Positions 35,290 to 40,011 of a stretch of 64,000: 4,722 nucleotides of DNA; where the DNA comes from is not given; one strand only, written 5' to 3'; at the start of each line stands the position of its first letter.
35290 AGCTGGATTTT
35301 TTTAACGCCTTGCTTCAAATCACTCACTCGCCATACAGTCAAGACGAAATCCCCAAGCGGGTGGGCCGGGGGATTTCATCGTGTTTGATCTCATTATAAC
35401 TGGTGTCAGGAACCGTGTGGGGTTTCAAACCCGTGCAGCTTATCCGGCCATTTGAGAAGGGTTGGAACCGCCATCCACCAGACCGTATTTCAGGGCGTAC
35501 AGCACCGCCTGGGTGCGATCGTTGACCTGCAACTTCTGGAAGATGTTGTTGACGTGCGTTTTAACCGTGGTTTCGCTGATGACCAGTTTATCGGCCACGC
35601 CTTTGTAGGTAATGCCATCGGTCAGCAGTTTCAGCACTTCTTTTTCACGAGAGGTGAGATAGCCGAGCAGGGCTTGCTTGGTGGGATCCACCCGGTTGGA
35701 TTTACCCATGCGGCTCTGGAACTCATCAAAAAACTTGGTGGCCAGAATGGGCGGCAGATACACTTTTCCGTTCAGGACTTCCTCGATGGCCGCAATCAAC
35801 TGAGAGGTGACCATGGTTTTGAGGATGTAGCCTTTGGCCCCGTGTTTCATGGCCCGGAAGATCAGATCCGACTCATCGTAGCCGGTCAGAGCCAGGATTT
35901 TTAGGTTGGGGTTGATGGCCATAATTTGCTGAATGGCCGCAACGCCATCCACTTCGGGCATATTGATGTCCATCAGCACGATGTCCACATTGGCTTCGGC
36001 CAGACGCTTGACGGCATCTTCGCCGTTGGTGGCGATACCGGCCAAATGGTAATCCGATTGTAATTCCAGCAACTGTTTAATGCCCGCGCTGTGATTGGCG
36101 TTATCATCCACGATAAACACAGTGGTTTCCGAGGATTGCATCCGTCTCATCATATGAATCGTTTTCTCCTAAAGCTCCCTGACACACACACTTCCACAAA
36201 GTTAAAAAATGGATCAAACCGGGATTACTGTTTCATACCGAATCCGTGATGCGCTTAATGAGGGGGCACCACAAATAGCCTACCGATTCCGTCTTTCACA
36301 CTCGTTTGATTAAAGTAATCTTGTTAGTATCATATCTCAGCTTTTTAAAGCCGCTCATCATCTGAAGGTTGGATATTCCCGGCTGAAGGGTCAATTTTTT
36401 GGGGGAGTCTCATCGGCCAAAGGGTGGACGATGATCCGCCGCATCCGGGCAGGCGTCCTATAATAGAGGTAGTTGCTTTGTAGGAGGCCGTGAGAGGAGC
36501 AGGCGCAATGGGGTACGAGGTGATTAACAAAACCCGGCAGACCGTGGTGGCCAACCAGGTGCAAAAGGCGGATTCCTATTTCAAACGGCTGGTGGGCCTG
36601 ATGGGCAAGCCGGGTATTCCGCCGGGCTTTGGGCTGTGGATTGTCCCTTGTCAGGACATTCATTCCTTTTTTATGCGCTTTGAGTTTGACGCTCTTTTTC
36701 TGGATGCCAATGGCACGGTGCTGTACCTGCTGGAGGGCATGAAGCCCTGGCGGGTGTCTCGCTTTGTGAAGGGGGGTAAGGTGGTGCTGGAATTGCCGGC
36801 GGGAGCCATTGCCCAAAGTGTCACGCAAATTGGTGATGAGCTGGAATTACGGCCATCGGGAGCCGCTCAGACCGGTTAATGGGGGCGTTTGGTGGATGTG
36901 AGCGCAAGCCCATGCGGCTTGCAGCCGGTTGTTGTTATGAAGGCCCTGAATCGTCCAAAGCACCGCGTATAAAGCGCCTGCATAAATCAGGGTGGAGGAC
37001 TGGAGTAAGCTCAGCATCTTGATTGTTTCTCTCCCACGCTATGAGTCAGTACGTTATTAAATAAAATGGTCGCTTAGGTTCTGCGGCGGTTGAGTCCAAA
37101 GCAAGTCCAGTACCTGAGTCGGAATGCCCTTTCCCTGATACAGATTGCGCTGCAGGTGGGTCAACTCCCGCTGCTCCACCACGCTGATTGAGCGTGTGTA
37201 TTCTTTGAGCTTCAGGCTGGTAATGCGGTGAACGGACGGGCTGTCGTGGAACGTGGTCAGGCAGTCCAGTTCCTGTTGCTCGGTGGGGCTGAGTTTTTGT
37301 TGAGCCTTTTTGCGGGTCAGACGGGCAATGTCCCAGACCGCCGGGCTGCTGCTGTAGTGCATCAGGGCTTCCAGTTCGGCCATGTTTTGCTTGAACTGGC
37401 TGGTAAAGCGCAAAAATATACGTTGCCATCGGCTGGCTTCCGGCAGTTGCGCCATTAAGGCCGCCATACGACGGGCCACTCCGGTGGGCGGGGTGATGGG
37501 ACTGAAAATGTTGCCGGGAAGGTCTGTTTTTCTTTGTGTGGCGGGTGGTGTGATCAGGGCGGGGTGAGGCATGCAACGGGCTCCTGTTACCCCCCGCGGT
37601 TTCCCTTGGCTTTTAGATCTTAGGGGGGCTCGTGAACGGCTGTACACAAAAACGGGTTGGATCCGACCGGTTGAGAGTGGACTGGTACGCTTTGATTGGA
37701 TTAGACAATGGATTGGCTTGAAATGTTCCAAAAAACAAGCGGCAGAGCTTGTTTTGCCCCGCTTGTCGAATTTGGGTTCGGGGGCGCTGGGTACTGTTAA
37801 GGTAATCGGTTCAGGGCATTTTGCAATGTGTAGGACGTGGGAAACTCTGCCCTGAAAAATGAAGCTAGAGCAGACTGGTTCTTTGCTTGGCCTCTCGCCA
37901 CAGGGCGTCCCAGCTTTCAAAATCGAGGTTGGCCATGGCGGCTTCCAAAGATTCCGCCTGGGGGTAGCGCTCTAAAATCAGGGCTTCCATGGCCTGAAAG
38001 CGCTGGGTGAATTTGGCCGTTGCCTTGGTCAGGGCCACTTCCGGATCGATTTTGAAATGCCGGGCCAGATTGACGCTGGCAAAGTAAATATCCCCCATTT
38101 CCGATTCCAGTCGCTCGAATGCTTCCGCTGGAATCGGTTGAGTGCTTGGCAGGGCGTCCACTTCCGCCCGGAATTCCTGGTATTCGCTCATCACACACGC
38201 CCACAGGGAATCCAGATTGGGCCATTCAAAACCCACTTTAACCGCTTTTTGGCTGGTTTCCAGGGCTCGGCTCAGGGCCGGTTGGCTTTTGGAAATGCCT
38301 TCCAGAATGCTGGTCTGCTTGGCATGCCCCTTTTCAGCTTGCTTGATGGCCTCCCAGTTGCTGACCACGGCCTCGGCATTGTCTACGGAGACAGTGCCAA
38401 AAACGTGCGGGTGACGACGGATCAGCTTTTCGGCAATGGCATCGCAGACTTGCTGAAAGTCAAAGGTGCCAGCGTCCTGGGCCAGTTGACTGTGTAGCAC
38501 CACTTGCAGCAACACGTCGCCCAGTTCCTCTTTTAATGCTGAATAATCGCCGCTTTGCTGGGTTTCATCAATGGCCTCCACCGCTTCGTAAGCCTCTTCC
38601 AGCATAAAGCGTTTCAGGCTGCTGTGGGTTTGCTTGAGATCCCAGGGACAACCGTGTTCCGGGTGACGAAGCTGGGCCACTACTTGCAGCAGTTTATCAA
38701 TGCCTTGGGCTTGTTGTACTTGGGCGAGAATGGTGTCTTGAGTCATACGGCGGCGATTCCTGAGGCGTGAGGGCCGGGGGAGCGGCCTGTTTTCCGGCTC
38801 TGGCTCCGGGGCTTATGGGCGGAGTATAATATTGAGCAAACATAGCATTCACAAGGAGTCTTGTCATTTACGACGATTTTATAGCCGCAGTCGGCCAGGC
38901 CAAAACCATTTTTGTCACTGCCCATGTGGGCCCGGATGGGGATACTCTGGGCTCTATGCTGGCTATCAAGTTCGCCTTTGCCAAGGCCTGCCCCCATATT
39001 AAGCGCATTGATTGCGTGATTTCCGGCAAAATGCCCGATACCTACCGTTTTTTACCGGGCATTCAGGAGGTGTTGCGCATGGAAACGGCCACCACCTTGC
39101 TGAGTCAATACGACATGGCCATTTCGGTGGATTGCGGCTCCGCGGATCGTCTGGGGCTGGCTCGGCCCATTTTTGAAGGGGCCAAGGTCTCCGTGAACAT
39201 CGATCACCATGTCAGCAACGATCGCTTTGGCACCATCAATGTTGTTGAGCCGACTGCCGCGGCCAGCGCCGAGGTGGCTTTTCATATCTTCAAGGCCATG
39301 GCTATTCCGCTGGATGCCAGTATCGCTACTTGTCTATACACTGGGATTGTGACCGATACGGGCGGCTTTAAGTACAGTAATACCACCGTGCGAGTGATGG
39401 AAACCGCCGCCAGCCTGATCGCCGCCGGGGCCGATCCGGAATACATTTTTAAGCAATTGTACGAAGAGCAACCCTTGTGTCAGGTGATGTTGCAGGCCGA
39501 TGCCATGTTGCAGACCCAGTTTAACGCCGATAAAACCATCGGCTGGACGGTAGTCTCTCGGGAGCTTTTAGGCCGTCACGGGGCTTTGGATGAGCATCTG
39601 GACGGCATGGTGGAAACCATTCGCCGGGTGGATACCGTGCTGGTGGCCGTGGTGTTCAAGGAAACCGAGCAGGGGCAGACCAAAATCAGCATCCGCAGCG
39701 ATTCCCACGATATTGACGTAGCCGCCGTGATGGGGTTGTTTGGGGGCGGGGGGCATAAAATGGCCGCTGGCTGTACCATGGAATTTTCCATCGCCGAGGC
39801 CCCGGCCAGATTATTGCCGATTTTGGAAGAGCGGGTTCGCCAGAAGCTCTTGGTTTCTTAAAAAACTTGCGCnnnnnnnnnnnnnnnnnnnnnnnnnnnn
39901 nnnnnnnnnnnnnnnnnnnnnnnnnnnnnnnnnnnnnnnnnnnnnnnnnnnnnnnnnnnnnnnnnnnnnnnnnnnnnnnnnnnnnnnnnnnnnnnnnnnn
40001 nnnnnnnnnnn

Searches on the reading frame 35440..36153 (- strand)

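Call 94: search_protein_families(library=pfam, proteins=[window:35440-36153:-], max_evalue=0.001)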
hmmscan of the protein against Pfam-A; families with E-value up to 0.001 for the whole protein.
window:35440-36153:- (237 aa): 4 families
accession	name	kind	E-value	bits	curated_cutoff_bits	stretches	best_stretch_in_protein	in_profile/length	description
PF00072.30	Response_reg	-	4.1e-27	95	30.2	1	12-124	1-111/111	Response regulator receiver domain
PF00196.25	GerE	-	8.6e-20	70.6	23.5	1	166-220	3-57/57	Bacterial regulatory proteins, luxR family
PF08281.18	Sigma70_r4_2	-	1.5e-05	25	25.7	1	161-207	6-53/54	Sigma-70, region 4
PF04545.22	Sigma70_r4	-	3.9e-05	23.5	24.1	1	163-209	2-49/50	Sigma-70, region 4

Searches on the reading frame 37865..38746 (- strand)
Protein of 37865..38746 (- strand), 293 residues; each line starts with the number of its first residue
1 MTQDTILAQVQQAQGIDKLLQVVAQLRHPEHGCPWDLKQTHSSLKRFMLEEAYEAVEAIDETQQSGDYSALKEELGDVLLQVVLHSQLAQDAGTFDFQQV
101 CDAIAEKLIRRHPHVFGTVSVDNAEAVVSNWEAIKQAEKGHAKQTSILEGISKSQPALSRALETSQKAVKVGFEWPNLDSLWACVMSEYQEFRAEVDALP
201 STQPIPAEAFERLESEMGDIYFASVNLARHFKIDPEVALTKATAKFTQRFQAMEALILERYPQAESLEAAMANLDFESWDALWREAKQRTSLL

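Call 94: search_protein_families(library=pfam, proteins=[window:37865-38746:-], max_evalue=0.001)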
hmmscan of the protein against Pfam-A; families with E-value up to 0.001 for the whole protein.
window:37865-38746:- (293 aa): 1 family
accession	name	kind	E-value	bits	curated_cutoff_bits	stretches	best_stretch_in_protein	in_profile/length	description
PF03819.22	MazG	-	4.5e-35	120.2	22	2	39-116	1-74/74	MazG nucleotide pyrophosphohydrolase domain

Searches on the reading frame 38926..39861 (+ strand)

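Call 94: search_protein_families(library=pfam, proteins=[window:38926-39861:+], max_evalue=0.001)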
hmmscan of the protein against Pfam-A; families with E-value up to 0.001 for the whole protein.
window:38926-39861:+ (311 aa): 2 families
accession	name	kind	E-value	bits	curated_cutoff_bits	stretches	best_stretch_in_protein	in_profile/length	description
PF01368.27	DHH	-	3.3e-13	50.4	28.1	1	3-141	10-125/125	DHH family, N-terminal domain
PF02272.25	DHHA1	-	1.4e-09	38.8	25.9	1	219-287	12-85/102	DHHA1 domain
